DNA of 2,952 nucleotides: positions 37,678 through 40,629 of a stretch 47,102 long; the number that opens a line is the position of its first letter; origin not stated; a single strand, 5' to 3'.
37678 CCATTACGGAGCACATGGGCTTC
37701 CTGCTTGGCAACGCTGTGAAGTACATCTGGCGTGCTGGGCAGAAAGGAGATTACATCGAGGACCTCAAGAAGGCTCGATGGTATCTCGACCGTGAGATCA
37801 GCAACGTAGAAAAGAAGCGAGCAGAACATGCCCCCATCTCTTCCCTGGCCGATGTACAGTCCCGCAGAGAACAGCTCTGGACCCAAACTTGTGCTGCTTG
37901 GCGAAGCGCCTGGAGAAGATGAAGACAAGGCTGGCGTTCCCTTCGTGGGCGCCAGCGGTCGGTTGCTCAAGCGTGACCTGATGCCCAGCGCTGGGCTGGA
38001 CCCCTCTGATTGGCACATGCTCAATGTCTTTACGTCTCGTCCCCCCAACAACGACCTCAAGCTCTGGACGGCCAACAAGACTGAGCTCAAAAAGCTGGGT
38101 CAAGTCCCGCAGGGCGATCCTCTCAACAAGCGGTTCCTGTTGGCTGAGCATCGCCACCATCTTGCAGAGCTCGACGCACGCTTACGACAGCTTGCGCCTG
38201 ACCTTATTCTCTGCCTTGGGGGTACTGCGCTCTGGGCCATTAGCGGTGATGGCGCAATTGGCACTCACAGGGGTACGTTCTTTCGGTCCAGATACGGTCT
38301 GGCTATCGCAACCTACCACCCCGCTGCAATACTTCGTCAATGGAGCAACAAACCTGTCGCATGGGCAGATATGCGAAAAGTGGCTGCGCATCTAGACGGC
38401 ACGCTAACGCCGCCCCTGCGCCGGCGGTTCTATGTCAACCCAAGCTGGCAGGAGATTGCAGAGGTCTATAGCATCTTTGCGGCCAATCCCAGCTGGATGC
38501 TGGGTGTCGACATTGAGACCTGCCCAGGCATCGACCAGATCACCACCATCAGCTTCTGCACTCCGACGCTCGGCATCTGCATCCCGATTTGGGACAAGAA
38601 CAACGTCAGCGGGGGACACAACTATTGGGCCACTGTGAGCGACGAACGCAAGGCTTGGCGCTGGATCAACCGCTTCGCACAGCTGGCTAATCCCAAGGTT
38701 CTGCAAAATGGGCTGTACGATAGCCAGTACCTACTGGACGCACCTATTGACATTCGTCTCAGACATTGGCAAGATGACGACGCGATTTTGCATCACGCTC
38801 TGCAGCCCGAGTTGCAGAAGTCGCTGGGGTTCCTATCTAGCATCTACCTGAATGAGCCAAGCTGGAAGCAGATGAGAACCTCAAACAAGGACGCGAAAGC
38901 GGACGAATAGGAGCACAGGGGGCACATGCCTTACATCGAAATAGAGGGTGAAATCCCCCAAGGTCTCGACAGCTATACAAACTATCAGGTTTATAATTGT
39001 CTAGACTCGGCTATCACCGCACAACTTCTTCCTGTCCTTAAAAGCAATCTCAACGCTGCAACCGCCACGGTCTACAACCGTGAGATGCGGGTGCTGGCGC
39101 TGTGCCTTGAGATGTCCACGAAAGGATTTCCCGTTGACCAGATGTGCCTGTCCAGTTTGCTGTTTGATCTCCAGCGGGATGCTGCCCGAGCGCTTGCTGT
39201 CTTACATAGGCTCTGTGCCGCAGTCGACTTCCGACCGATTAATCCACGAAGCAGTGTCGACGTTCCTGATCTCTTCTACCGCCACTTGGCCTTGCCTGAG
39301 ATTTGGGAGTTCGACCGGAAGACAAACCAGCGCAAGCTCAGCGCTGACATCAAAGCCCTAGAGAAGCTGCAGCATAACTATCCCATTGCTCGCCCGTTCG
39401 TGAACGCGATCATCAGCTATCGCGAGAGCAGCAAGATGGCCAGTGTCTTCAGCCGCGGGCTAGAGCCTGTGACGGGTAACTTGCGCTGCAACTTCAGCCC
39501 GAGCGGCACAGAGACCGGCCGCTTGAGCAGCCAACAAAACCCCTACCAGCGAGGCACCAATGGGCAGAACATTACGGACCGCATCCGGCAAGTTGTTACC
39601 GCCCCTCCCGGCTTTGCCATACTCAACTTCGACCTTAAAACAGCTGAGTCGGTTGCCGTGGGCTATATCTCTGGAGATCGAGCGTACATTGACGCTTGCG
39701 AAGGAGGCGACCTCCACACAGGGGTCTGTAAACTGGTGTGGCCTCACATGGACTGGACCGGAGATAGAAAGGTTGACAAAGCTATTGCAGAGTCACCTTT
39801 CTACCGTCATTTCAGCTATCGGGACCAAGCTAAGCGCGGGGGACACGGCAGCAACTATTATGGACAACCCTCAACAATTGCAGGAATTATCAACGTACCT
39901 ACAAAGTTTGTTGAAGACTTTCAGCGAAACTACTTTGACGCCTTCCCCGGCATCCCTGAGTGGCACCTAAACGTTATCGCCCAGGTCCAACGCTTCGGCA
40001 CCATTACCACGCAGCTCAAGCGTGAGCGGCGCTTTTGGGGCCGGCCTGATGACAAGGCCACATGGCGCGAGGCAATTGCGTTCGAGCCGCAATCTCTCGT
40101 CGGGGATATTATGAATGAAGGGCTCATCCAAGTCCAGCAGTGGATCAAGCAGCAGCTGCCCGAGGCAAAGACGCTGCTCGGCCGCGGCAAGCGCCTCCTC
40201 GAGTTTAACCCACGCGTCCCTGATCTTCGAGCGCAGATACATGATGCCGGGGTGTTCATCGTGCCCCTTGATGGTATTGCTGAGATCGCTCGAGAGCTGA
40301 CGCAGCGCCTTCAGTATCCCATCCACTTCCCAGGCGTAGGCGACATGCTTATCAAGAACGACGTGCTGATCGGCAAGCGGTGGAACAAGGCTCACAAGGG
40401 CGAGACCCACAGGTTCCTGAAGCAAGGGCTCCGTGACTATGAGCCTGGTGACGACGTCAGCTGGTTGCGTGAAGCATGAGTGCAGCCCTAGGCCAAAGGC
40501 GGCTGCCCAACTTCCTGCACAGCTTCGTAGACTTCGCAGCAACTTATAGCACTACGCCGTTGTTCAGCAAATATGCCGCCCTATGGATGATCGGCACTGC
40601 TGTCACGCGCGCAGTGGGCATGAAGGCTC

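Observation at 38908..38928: Family-A DNA polymerase interrupted by a single in-frame TAG inside the 3'-5' exonuclease domain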

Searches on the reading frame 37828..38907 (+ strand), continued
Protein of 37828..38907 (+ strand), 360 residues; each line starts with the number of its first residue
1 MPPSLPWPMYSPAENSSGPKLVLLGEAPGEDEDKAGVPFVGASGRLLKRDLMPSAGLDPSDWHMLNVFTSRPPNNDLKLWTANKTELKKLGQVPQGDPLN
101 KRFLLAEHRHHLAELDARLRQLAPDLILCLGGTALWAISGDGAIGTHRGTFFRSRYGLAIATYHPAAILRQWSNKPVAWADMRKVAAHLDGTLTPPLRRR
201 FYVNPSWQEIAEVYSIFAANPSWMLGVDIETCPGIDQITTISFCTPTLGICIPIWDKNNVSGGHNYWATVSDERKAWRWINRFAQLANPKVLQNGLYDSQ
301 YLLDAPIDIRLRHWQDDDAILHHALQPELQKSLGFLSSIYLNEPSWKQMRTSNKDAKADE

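Call 56: find_related_loci(query=A2, collection=genome_contigs, flank=3000)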
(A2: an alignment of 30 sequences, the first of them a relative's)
Query A2 (339 aa) in genome_contigs; peptide patterns used: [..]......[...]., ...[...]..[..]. (x = any residue, [..] = any of these).
24 stretches matched a pattern; 1 encode a relative of the query (tblastn E <= 1e-3); 1 distinct loci.
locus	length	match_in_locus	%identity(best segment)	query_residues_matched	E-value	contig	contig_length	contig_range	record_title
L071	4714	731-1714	35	1-339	3e-56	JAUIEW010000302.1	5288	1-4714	MAG: Phycisphaerae bacterium isolate 8_bin.52 NODE_13499_length_5288_cov_0.649293, whole genome shotgun sequence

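Call 69: find_homologous_proteins(query=L002:2986-5415:+)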
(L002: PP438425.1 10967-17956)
Query L002:2986-5415:+ (810 aa): 1453 proteins with E <= 0.001 among 8000 candidates; the best 120 are listed.
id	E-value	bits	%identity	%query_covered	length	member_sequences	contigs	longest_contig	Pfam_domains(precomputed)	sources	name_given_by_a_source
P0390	0.0e+0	1800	94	100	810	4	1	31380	PF03167.26,PF00476.27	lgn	-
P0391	0.0e+0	1460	77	100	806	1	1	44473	PF03167.26,PF00476.27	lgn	-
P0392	0.0e+0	1247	67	100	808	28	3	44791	PF01612.27,PF03167.26,PF00476.27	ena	-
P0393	0.0e+0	1077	59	100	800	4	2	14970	PF01612.27,PF03167.26,PF00476.27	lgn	-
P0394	0.0e+0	1068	59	100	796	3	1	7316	PF01612.27,PF03167.26,PF00476.27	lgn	-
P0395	0.0e+0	1049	60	98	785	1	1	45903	PF03167.26,PF00476.27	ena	-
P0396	8.9e-254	862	51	100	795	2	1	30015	PF03167.26,PF00476.27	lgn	-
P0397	1.1e-252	859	51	100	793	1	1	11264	PF03167.26,PF00476.27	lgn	-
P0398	2.6e-249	848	52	99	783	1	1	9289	PF01612.27,PF03167.26,PF00476.27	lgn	-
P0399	3.7e-244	831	51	98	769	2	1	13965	PF03167.26,PF00476.27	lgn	-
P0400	7.2e-233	793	49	100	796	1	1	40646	PF01612.27,PF03167.26,PF00476.27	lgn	-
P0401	6.7e-231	787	48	99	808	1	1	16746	PF01612.27,PF03167.26,PF00476.27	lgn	-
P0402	5.8e-230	784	48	99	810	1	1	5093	PF01612.27,PF03167.26,PF00476.27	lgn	-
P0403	8.6e-230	783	47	100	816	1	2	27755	PF01612.27,PF03167.26,PF00476.27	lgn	-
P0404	8.9e-228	776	48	100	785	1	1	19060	PF01612.27,PF03167.26,PF00476.27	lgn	-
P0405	3.5e-227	774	48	99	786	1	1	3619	PF01612.27,PF03167.26,PF00476.27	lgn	-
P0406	6.6e-227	773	46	100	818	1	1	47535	PF01612.27,PF03167.26,PF00476.27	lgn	-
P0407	7.9e-227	773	47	100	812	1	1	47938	PF01612.27,PF03167.26,PF00476.27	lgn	-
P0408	1.0e-226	773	48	99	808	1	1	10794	PF01612.27,PF03167.26,PF00476.27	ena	-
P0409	1.6e-226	772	47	100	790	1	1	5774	PF01612.27,PF03167.26,PF00476.27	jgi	jgi:uracil-DNA glycosylase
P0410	3.3e-226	771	47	100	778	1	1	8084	PF01612.27,PF03167.26,PF00476.27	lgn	-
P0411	4.1e-226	771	48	100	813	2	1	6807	PF01612.27,PF03167.26,PF00476.27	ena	-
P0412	5.0e-226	771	46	98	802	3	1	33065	PF01612.27,PF03167.26,PF00476.27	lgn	-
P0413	7.9e-226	770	48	100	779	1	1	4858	PF01612.27,PF03167.26,PF00476.27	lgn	-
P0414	3.4e-225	768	48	100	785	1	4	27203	PF01612.27,PF03167.26,PF00476.27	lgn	-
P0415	1.2e-224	766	49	99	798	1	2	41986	PF01612.27,PF03167.26,PF00476.27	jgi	jgi:DNA polymerase I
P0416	1.7e-224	765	46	100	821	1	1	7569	PF01612.27,PF03167.26,PF00476.27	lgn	-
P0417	4.0e-224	764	47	100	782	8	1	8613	PF01612.27,PF03167.26,PF00476.27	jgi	jgi:DNA polymerase I-like protein with 3'-5' exonuclease and polymerase domains/uracil-DNA glycosyla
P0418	4.2e-224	764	48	100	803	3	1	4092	PF01612.27,PF03167.26,PF00476.27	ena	-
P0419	8.7e-224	763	48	100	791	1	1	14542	PF01612.27,PF03167.26,PF00476.27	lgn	-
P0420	4.4e-222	757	47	100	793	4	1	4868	PF01612.27,PF03167.26,PF00476.27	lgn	-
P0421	1.0e-221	756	47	99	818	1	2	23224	PF01612.27,PF03167.26,PF00476.27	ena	-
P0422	2.1e-221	755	47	100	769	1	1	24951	PF01612.27,PF03167.26,PF00476.27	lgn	-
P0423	1.3e-220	753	47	100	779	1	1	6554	PF01612.27,PF03167.26,PF00476.27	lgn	-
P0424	1.8e-220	752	47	100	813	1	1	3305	PF01612.27,PF03167.26,PF00476.27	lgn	-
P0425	3.4e-220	751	47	100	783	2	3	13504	PF03167.26,PF00476.27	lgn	-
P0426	4.1e-220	751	47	100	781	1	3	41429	PF03167.26,PF00476.27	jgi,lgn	jgi:DNA polymerase I-like protein with 3'-5' exonuclease and polymerase domains/uracil-DNA glycosyla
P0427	7.4e-220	750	46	98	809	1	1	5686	PF01612.27,PF03167.26,PF00476.27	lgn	-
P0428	9.4e-220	750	46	99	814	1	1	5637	PF01612.27,PF03167.26,PF00476.27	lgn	-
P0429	1.2e-219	749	46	100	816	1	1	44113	PF01612.27,PF03167.26,PF00476.27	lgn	-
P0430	1.3e-219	749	46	99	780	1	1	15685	PF01612.27,PF03167.26,PF00476.27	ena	-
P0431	1.5e-219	749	47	100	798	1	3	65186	PF01612.27,PF03167.26,PF00476.27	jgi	jgi:DNA polymerase I-like protein with 3'-5' exonuclease and polymerase domains/uracil-DNA glycosyla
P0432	2.2e-219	749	47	100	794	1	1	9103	PF01612.27,PF03167.26,PF00476.27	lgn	-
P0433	3.0e-219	748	47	100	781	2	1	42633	PF01612.27,PF03167.26,PF00476.27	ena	-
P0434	4.7e-219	747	47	99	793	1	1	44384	PF01612.27,PF03167.26,PF00476.27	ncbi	ncbi:MAG: DNA polymerase [Minisyncoccota bacterium]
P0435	5.5e-219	747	47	100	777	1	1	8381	PF01612.27,PF03167.26,PF00476.27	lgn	-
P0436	1.3e-218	746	48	98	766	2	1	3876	PF01612.27,PF03167.26,PF00476.27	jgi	-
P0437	1.6e-218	746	47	99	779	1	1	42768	PF01612.27,PF03167.26,PF00476.27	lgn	-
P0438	3.1e-218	745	48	100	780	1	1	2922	PF01612.27,PF03167.26,PF00476.27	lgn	-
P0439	3.5e-218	745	46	100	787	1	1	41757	PF01612.27,PF03167.26,PF00476.27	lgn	-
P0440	8.3e-218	743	48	99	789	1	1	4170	PF01612.27,PF03167.26,PF00476.27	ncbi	ncbi:MAG TPA: DNA polymerase, partial [Candidatus Paceibacterota bacterium]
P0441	1.1e-217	743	46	98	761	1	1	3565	PF01612.27,PF03167.26,PF00476.27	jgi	jgi:uracil-DNA glycosylase family 4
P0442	1.6e-217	742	45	100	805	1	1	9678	PF01612.27,PF03167.26,PF00476.27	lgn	-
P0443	5.8e-217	741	48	98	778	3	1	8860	PF01612.27,PF03167.26,PF00476.27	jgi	jgi:DNA polymerase I-like protein with 3'-5' exonuclease and polymerase domains/uracil-DNA glycosyla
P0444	7.9e-217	740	47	98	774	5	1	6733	PF01612.27,PF03167.26,PF00476.27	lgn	-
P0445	1.3e-216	739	47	99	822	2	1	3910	PF01612.27,PF03167.26,PF00476.27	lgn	-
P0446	2.4e-216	738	47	73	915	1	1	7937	PF01612.27,PF03167.26,PF00476.27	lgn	-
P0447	3.2e-216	738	45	100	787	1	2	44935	PF01612.27,PF03167.26,PF00476.27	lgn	-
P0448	3.7e-216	738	45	100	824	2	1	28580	PF01612.27,PF03167.26,PF00476.27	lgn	-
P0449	1.7e-215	736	46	99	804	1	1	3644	PF01612.27,PF03167.26,PF00476.27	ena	-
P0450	2.1e-215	735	46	99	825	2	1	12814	PF01612.27,PF03167.26,PF00476.27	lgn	-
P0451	7.7e-215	734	46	100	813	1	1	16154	PF01612.27,PF03167.26,PF00476.27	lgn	-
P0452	7.8e-215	734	44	100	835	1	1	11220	PF01612.27,PF03167.26,PF00476.27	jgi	jgi:DNA polymerase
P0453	8.4e-215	733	47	100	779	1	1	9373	PF03167.26,PF00476.27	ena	-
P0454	9.3e-215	733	47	98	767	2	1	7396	PF03167.26,PF00476.27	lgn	-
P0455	3.4e-214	731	47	100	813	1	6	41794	PF01612.27,PF03167.26,PF00476.27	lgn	-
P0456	1.7e-213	729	45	100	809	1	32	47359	PF01612.27,PF03167.26,PF00476.27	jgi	jgi:uracil-DNA glycosylase family 4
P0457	5.3e-213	727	46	100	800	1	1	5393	PF01612.27,PF03167.26,PF00476.27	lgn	-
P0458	7.5e-213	727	46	100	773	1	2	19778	PF01612.27,PF03167.26,PF00476.27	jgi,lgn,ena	-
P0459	1.1e-212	726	46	100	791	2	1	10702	PF03167.26,PF00476.27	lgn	-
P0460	1.8e-212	726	46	100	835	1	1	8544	PF03167.26,PF00476.27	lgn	-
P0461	5.2e-212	724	46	98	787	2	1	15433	PF01612.27,PF03167.26,PF00476.27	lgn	-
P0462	7.0e-212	724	46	100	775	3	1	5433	PF01612.27,PF03167.26,PF00476.27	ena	-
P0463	9.2e-212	723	44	100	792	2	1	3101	PF01612.27,PF03167.26,PF00476.27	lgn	-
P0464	1.6e-211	723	47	100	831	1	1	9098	PF03167.26,PF00476.27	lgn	-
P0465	1.9e-211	722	47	100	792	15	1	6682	PF01612.27,PF03167.26,PF00476.27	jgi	-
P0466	2.2e-211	722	45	100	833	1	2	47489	PF03167.26,PF00476.27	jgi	jgi:uracil-DNA glycosylase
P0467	2.6e-211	722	45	100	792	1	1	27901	PF01612.27,PF03167.26,PF00476.27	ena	-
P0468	2.6e-211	722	45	99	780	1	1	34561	PF01612.27,PF03167.26,PF00476.27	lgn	-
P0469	5.0e-211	721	41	100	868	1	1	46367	PF03167.26,PF00476.27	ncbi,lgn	-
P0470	5.3e-211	721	45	100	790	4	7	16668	PF01612.27,PF03167.26,PF00476.27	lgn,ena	-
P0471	7.5e-211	720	45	100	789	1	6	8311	PF01612.27,PF03167.26,PF00476.27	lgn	-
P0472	2.5e-210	719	45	100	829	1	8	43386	PF03167.26,PF00476.27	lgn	-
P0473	6.4e-210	717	45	99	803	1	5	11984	PF03167.26,PF00476.27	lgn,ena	-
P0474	6.7e-210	717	46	100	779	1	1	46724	PF03167.26,PF00476.27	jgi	-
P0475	6.7e-210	717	44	100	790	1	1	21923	PF01612.27,PF03167.26,PF00476.27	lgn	-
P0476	7.9e-210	717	45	100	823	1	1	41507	PF01612.27,PF03167.26,PF00476.27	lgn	-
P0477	9.2e-210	717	45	98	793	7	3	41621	PF03167.26,PF00476.27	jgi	jgi:DNA polymerase I-like protein with 3'-5' exonuclease and polymerase domains/uracil-DNA glycosyla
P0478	1.6e-209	716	45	100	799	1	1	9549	PF01612.27,PF03167.26,PF00476.27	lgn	-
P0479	1.8e-209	716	45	99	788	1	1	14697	PF01612.27,PF03167.26,PF00476.27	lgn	-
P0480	3.3e-209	715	46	99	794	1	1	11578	PF01612.27,PF03167.26,PF00476.27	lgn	-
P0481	3.4e-209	715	45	99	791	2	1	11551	PF01612.27,PF03167.26,PF00476.27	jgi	jgi:uracil-DNA glycosylase family 4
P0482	3.5e-209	715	45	95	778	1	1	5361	PF03167.26,PF00476.27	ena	-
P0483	5.3e-209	714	46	100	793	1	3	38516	PF01612.27,PF03167.26,PF00476.27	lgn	-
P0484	7.5e-209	714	46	100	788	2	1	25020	PF03167.26,PF00476.27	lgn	-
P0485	7.5e-209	714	45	100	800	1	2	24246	PF01612.27,PF03167.26,PF00476.27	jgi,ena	-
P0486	1.0e-208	713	46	100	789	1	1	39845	PF01612.27,PF03167.26,PF00476.27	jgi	-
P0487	1.1e-208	713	45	100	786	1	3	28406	PF03167.26,PF00476.27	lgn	-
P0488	1.3e-208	713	45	100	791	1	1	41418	PF01612.27,PF03167.26,PF00476.27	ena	-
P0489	1.4e-208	713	46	100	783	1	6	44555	PF03167.26,PF00476.27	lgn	-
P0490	1.4e-208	713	45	99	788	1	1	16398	PF01612.27,PF03167.26,PF00476.27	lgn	-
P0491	3.0e-208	712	43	79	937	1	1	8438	PF03167.26,PF00476.27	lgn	-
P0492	3.3e-208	712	45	100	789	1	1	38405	PF01612.27,PF03167.26,PF00476.27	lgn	-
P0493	3.6e-208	711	45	100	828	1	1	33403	PF03167.26,PF00476.27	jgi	jgi:uracil-DNA glycosylase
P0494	4.1e-208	711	45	100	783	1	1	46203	PF01612.27,PF03167.26,PF00476.27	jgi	-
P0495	5.7e-208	711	46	100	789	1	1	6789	PF01612.27,PF03167.26,PF00476.27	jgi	-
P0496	6.4e-208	711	45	100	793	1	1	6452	PF01612.27,PF03167.26,PF00476.27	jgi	jgi:DNA polymerase I-like protein with 3'-5' exonuclease and polymerase domains/uracil-DNA glycosyla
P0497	7.5e-208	710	45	100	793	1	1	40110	PF01612.27,PF03167.26,PF00476.27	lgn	-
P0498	8.5e-208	710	45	100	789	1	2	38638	PF01612.27,PF03167.26,PF00476.27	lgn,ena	-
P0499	8.9e-208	710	44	100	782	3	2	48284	PF01612.27,PF03167.26,PF00476.27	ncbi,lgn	-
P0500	1.3e-207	710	45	100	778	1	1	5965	PF03167.26,PF00476.27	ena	-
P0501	1.4e-207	710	45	100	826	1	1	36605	PF03167.26,PF00476.27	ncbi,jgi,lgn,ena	jgi:DNA polymerase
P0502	1.6e-207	709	44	99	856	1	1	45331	PF03167.26,PF00476.27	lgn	-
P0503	1.8e-207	709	45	100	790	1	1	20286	PF01612.27,PF03167.26,PF00476.27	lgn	-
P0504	1.9e-207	709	46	100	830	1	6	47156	PF03167.26,PF00476.27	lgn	-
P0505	3.0e-207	708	43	100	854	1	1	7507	PF03167.26,PF00476.27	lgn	-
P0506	3.1e-207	708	46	100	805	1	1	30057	PF01612.27,PF03167.26,PF00476.27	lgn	-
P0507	6.5e-207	707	44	100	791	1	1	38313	PF01612.27,PF03167.26,PF00476.27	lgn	-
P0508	6.8e-207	707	45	100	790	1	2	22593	PF01612.27,PF03167.26,PF00476.27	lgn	-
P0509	9.6e-207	707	45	98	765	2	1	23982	PF01612.27,PF03167.26,PF00476.27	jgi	jgi:hypothetical protein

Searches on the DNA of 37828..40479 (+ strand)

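Call 4: search_dna_similar(query=window:37828-40479:+, collection=phages, mode=near, max_rows=30)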
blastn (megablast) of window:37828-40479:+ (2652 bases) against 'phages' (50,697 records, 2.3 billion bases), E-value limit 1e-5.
No match.
